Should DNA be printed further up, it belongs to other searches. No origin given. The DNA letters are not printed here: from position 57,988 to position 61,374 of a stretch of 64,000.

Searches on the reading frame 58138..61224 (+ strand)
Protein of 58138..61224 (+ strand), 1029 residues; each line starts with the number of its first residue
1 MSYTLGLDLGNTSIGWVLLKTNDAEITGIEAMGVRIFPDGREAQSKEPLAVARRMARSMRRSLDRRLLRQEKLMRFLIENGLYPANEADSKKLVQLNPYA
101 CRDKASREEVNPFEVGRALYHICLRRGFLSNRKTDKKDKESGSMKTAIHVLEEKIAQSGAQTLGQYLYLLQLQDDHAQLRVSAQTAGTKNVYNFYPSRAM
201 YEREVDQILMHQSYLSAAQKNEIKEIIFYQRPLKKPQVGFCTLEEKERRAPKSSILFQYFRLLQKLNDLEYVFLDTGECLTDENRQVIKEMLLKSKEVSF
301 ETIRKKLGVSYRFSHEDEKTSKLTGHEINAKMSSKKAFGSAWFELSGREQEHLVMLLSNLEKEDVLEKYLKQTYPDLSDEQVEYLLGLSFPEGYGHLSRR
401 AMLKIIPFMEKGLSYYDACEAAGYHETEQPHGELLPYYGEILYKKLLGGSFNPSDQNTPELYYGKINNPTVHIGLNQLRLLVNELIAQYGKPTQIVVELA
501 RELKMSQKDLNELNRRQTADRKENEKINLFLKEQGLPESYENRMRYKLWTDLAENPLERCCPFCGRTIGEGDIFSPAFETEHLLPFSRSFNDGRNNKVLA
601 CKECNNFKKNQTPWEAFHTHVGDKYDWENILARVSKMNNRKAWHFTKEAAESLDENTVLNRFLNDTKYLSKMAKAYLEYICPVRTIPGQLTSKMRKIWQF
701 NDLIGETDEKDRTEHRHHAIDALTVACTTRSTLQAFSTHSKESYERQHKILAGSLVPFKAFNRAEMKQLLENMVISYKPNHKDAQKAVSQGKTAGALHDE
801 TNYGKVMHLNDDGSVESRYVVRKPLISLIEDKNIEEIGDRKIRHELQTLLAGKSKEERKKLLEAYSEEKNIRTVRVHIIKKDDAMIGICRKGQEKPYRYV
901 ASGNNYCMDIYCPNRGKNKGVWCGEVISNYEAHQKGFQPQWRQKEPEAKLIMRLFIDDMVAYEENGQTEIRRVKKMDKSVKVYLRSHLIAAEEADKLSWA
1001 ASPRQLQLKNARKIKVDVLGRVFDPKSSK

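Call 14: search_protein_families(library=pfam, proteins=[window:58138-61224:+])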
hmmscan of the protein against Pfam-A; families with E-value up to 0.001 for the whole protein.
window:58138-61224:+ (1029 aa): 4 families
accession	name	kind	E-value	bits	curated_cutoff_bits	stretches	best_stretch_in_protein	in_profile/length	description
PF18541.7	RuvC_III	-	5.3e-18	66.1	26.2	1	657-754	5-132/179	RuvC endonuclease subdomain 3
PF13395.12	HNH_4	-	3.6e-16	59.3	22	1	561-614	1-54/54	HNH endonuclease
PF18470.6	Cas9_a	-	1.5e-13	51.4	26.9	1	236-410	5-196/221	Cas9 alpha-helical lobe domain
PF01844.29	HNH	-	0.0002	21.9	21.4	1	561-610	1-46/47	HNH endonuclease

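Call 15: search_solved_structures(query=window:58138-61224:+, max_evalue=0.001)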
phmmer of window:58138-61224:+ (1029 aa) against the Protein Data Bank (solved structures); distinct sequences matched with E-value up to 0.001: 47.
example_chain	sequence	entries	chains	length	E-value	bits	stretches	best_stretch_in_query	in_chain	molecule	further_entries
9ar4_A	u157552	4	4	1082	9.4e-71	242.4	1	1-737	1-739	CRISPR-associated endonuclease Cas9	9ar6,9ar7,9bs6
8jtj_A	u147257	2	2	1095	3.9e-69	237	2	1-307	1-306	CRISPR-associated endonuclease Cas9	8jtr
8uza_A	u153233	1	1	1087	9e-69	235.8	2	1-307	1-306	CRISPR-associated endonuclease Cas9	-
8uzb_A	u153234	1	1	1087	7.1e-68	232.8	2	1-307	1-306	CRISPR-associated endonuclease Cas9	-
8ja0_A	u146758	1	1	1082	6e-56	193.3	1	2-735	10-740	CRISPR-associated endonuclease Cas9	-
6kc8_A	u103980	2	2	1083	6.1e-56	193.3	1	2-735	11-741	CRISPR-associated endonuclease Cas9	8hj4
6jdq_A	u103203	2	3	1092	6.5e-56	193.2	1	2-735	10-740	CRISPR-associated endonuclease Cas9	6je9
6jdv_A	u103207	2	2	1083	1.2e-54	189.1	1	2-735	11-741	CRISPR-associated endonuclease Cas9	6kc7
6je4_A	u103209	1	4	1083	1.4e-53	185.5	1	2-735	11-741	CRISPR-associated endonuclease Cas9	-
21dz_A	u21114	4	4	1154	1.7e-53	185.2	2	235-741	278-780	CRISPR-associated endonuclease Cas9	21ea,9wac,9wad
6je3_A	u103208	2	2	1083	2.8e-52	181.2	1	2-735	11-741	CRISPR-associated endonuclease Cas9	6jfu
8hnt_A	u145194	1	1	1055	3.9e-44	154.3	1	2-735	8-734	CRISPR-associated endonuclease Cas9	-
8hnw_A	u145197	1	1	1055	7.7e-43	150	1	2-735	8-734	CRISPR-associated endonuclease Cas9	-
8hnv_A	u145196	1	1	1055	9.6e-42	146.3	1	2-735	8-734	CRISPR-associated endonuclease Cas9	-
8x5v_A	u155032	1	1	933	5.6e-39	137.2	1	1-425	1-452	BlCas9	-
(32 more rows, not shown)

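Call 16: find_homologous_proteins(query=window:58138-61224:+, max_evalue=1e-30)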
Query window:58138-61224:+ (1029 aa): 4513 proteins with E <= 1e-30 among 8000 candidates; the best 120 are listed.
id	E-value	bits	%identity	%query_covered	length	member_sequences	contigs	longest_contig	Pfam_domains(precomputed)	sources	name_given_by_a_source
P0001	0.0e+0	2337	99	100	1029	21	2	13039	PF13395.13,PF18470.7,PF18541.8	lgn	-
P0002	0.0e+0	1893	79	100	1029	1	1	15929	PF13395.13,PF18470.7,PF18541.8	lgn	-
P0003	0.0e+0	1598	66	100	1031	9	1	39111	PF13395.13,PF01844.30,PF18470.7,PF18541.8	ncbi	-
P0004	0.0e+0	1567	65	100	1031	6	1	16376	PF13395.13,PF01844.30,PF18470.7,PF18541.8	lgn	-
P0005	0.0e+0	1161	53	100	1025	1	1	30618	PF13395.13,PF18470.7,PF18541.8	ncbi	-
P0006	0.0e+0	1131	52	100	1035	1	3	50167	PF13395.13,PF18470.7,PF18541.8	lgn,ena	-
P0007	0.0e+0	1114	51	100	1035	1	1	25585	PF13395.13,PF18470.7,PF18541.8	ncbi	-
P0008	0.0e+0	1012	48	96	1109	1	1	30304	PF13395.13,PF01844.30,PF18470.7,PF18541.8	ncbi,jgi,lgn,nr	ncbi:MAG: type II CRISPR RNA-guided endonuclease Cas9 [Lactobacillales bacterium]|jgi:CRISPR-associa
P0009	1.3e-291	988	48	100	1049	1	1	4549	PF13395.13,PF18470.7,PF18541.8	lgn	-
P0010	1.8e-287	975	47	100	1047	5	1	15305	PF13395.13,PF18470.7,PF18541.8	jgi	-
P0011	1.3e-284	965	47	100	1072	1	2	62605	PF13395.13,PF18470.7,PF18541.8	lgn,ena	-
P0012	1.7e-284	965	47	100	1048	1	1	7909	PF13395.13,PF18470.7,PF18541.8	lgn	-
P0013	4.1e-284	964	47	100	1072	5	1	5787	PF13395.13,PF18470.7,PF18541.8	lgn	-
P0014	1.1e-277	942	47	100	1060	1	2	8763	PF13395.13,PF18470.7,PF18541.8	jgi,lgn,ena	-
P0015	1.0e-276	939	46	100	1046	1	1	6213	PF13395.13,PF18470.7,PF18541.8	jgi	-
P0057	3.9e-253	861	45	100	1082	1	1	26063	PF13395.13,PF18470.7,PF18541.8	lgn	-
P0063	1.2e-251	856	43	99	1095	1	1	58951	PF13395.13,PF01844.30,PF18470.7,PF18541.8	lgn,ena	-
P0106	4.7e-239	814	43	100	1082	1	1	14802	PF13395.13,PF18470.7,PF22702.3,PF18541.8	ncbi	-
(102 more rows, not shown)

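Call 18: find_related_loci(query=A1, collection=genome_contigs, flank=6000)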
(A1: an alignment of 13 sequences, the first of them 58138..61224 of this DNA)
Query A1 (1029 aa) in genome_contigs; peptide patterns used: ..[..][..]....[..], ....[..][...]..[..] (x = any residue, [..] = any of these).
600 stretches matched a pattern (row limit reached: there are more); 558 encode a relative of the query (tblastn E <= 1e-3); the best 80 are kept; 80 distinct loci.
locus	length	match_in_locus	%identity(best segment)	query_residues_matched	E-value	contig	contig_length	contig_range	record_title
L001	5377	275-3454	46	1-1029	0e+0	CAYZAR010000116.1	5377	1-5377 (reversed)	MAG TPA_asm: uncultured Micavibrio sp. isolate SRP257259_co1_60 genome assembly, contig: NODE_27319_length_5377_cov_3.97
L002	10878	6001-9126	46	1-1028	0e+0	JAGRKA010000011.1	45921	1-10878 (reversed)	MAG: Alphaproteobacteria bacterium isolate HKST-UBA27 NODE_11_length_45921_cov_4.480303, whole genome shotgun sequence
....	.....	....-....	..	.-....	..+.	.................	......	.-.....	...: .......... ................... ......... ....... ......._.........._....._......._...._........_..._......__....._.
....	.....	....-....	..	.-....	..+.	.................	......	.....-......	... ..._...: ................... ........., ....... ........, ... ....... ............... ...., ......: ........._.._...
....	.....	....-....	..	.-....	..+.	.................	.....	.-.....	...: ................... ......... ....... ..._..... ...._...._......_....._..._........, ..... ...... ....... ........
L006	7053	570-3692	43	1-1026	0e+0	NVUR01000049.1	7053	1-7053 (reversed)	MAG: Alphaproteobacteria bacterium isolate NORP84 Contig_source1383C_26429, whole genome shotgun sequence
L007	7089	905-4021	41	2-1026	0e+0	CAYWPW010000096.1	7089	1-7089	MAG TPA_asm: uncultured Candidatus Cloacimonadota bacterium isolate binchicken_co47_198 genome assembly, contig: NODE_85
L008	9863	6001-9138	43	1-1024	0e+0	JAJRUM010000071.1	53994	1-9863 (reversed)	MAG: Gammaproteobacteria bacterium isolate Dive96_bin10.186 k141_4977696, whole genome shotgun sequence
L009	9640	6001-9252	41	3-1025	0e+0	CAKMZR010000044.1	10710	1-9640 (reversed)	uncultured Alphaproteobacteria bacterium isolate EVH02_Bin1 genome assembly, contig: NODE_144_length_10710_cov_5.187048,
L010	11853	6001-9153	37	3-1029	0e+0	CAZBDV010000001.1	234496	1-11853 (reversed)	MAG TPA_asm: uncultured Candidatus Cloacimonadota bacterium isolate SRP241341_co1_68 genome assembly, contig: NODE_38_le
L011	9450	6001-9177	38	2-1025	0e+0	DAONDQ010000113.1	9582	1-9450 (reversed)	MAG TPA_asm: Candidatus Cloacimonadota bacterium isolate AMR_MDS_3891 NODE_8159_length_9582_cov_4.960848, whole genome s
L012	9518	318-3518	36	2-1029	0e+0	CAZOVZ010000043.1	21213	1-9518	MAG TPA_asm: uncultured Candidatus Cloacimonadota bacterium isolate SRP192927_co6_670 genome assembly, contig: NODE_5303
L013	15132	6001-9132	36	3-1025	0e+0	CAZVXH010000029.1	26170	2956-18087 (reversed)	MAG TPA_asm: uncultured Candidatus Cloacimonadota bacterium isolate SRP263991_co2_409 genome assembly, contig: NODE_1980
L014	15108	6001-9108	37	3-1025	1e-180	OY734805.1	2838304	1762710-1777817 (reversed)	MAG: Parvibaculaceae bacterium isolate 51e5c1c7-ca35-47dd-aac9-cafed5da93c6 genome assembly, chromosome: 1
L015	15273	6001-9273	35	4-1025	5e-178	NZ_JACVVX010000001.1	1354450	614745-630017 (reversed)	Oryzicola mucosus strain ROOL2 contig1, whole genome shotgun sequence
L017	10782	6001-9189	35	2-1029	2e-169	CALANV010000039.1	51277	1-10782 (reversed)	MAG TPA_asm: uncultured Rhodospirillales bacterium isolate SRR5251193_bin.29_CONCOCT_v1.1_MAG genome assembly, contig: E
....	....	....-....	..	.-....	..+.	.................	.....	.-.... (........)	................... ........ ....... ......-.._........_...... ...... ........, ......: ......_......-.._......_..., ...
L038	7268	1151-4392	45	1-1029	1e-156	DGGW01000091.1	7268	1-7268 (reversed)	MAG TPA_asm: Alphaproteobacteria bacterium UBA3864 UBA3864_contig_52477, whole genome shotgun sequence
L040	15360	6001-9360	33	3-1029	3e-156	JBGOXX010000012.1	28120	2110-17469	MAG: Alphaproteobacteria bacterium isolate OBJ_0618_130150_57 k141_2506427_length_28120_cov_101.0399, whole genome shotg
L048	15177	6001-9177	34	3-1029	4e-154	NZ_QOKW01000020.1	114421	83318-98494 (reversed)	Roseomonas genomospecies 6 strain ATCC 49961 NODE_20_length_114421_cov_52.906408, whole genome shotgun sequence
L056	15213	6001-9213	33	3-1029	3e-151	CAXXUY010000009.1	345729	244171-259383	MAG: Paracoccaceae bacterium isolate 97c81714-8806-418c-9c79-d9e270ccf8c2 genome assembly, contig: contig_9, whole genom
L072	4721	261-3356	33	3-1029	9e-147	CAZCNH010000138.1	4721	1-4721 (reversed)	MAG TPA_asm: uncultured Acidobacteriaceae bacterium isolate SRP287453_co1_95 genome assembly, contig: NODE_36075_length_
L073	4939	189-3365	32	3-1029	3e-145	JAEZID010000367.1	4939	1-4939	MAG: Proteobacteria bacterium isolate OH_CDB_169 k127_186975, whole genome shotgun sequence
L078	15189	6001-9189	32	3-1029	5e-141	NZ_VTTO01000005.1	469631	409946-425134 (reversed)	Azospirillum sp. B21 NODE_5_length_469631, whole genome shotgun sequence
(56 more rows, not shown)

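Call 19: find_encoding_contigs(protein=P0002, flank=4000, max_places=3)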
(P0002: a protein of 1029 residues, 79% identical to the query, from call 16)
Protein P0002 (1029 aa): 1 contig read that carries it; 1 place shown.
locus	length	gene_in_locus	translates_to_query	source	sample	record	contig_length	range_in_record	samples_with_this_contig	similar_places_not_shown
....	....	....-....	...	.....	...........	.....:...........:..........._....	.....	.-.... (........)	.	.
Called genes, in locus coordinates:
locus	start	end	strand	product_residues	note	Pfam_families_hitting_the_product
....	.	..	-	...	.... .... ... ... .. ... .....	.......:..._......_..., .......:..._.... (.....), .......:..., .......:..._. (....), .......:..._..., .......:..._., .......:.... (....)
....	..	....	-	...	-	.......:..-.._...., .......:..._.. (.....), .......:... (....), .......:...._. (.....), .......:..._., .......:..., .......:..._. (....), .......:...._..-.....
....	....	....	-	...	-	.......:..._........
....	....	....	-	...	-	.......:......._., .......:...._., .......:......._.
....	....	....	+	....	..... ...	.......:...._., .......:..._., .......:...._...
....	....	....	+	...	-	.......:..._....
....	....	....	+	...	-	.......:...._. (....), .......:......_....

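Call 20: find_encoding_contigs(protein=P0003, flank=4000, max_places=3)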
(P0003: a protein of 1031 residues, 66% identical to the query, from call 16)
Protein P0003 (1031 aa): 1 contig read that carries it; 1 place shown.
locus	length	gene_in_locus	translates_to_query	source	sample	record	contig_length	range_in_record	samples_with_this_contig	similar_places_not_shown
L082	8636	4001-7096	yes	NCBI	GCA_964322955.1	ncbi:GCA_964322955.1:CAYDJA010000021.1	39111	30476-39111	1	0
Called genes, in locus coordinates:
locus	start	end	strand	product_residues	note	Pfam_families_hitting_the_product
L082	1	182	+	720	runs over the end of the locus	PF17876:CSD2 (faint), PF00773:RNB, PF00575:S1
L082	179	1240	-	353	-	PF01189:Methyltr_RsmB-F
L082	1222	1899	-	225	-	PF01728:FtsJ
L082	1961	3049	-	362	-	PF01555:N6_N4_Mtase, PF18755:RAMA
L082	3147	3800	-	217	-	PF01351:RNase_HII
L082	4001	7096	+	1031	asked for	PF18470:Cas9_a, PF01844:HNH (weak), PF13395:HNH_4, PF18541:RuvC_III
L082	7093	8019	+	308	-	PF01867:Cas_Cas1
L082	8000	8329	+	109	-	PF20803:PaaX_M (weak), PF09827:CRISPR_Cas2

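Call 21: find_encoding_contigs(protein=P0004, flank=4000, max_places=3)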
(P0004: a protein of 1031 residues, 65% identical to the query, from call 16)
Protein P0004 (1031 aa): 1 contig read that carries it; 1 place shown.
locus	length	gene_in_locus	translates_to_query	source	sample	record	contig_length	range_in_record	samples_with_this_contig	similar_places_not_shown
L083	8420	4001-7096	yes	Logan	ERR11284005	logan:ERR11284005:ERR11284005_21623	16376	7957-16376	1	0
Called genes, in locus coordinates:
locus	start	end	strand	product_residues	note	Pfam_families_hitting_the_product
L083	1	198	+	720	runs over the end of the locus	PF17876:CSD2 (faint), PF00773:RNB, PF00575:S1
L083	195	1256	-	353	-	PF01189:Methyltr_RsmB-F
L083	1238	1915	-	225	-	PF01728:FtsJ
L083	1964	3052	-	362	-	PF01555:N6_N4_Mtase, PF18755:RAMA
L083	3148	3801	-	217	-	PF01351:RNase_HII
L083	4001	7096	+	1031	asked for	PF18470:Cas9_a, PF01844:HNH (weak), PF13395:HNH_4, PF18541:RuvC_III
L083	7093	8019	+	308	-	PF01867:Cas_Cas1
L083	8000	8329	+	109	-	PF20803:PaaX_M (weak), PF09827:CRISPR_Cas2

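Call 23: find_encoding_contigs(protein=P0005, flank=4000, max_places=2)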
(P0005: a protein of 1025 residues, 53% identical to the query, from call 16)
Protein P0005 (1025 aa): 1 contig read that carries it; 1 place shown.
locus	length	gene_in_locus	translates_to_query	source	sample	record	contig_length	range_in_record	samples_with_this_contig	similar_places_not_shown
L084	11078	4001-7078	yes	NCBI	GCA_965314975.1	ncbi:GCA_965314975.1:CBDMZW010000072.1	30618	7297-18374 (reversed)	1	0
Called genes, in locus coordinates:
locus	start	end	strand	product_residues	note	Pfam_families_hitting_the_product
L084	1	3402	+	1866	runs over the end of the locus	PF13195:DUF4011, PF01443:Viral_helicase1 (faint), PF13086:AAA_11, PF13245:AAA_19 (faint), PF13086:AAA_11, PF13087:AAA_12, PF18741:MTES_1575, PF01272:GreA_GreB, +1 more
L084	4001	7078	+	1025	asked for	PF18470:Cas9_a, PF13395:HNH_4, PF18541:RuvC_III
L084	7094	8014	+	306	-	PF01867:Cas_Cas1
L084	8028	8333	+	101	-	PF09827:CRISPR_Cas2, PF20803:PaaX_M (weak)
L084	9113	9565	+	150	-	PF13310:Virulence_RhuM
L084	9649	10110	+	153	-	PF13310:Virulence_RhuM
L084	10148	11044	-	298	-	PF06114:Peptidase_M78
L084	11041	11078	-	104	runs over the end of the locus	PF13560:HTH_31, PF12844:HTH_19, PF13443:HTH_26 (faint), PF01381:HTH_3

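Call 24: find_encoding_contigs(protein=P0006, flank=4000, max_places=2)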
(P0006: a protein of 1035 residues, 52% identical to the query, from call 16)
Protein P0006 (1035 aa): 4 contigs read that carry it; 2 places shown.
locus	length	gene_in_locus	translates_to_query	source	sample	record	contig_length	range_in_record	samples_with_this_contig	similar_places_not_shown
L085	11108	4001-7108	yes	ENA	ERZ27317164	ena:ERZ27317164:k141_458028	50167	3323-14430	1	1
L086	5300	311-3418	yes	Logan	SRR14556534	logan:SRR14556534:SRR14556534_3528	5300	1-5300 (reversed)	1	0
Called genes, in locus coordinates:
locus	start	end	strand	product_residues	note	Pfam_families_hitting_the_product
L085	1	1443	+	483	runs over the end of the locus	PF02934:GatB_N, PF02637:GatB_Yqey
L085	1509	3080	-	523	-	-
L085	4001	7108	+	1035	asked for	PF18470:Cas9_a, PF13395:HNH_4, PF18541:RuvC_III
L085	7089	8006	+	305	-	PF01867:Cas_Cas1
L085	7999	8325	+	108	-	PF09827:CRISPR_Cas2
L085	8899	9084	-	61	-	-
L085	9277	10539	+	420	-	PF04966:OprB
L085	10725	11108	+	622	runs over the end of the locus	PF00193:Xlink (faint)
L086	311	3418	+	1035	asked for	PF18470:Cas9_a, PF13395:HNH_4, PF18541:RuvC_III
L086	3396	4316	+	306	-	PF01867:Cas_Cas1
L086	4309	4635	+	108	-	PF09827:CRISPR_Cas2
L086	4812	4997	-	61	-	-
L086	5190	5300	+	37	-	?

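Call 25: find_encoding_contigs(protein=P0007, flank=4000, max_places=2)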
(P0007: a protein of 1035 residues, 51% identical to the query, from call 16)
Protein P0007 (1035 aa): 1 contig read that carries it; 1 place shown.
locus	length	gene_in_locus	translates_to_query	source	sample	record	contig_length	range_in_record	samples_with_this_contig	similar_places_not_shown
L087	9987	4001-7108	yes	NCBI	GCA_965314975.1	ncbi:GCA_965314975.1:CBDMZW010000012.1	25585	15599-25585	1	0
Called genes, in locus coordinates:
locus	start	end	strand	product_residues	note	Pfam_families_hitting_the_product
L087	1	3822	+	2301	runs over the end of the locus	-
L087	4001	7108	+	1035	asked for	PF18470:Cas9_a, PF13395:HNH_4, PF18541:RuvC_III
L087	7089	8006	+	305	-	PF01867:Cas_Cas1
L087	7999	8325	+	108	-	PF20803:PaaX_M (weak), PF09827:CRISPR_Cas2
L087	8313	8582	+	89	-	-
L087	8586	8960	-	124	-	-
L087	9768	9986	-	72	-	?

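Call 26: find_encoding_contigs(protein=P0001, flank=4000, max_places=3)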
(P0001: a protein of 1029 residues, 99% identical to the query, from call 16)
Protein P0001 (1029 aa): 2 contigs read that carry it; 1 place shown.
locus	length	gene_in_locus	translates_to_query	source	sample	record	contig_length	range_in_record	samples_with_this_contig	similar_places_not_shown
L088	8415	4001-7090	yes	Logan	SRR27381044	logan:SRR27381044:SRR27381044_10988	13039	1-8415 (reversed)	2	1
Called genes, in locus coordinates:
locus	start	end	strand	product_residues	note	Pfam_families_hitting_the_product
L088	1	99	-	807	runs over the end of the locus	PF02190:LON_substr_bdg, PF08298:AAA_PrkA (faint), PF00004:AAA, PF07728:AAA_5 (weak), PF22667:Lon_lid, PF05362:Lon_C, PF13541:ChlI (weak)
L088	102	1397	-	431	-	PF06689:zf-C4_ClpX, PF13401:AAA_22 (faint), PF00493:MCM (weak), PF05496:RuvB_N (faint), PF07724:AAA_2, PF00004:AAA, PF07728:AAA_5 (weak), PF10431:ClpB_D2-small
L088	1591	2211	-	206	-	PF00574:CLP_protease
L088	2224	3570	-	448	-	PF05697:Trigger_N, PF00254:FKBP_C, PF05698:Trigger_C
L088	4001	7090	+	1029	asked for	PF18470:Cas9_a, PF13395:HNH_4, PF18541:RuvC_III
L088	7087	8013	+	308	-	PF01867:Cas_Cas1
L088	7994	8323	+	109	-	PF20803:PaaX_M (weak), PF09827:CRISPR_Cas2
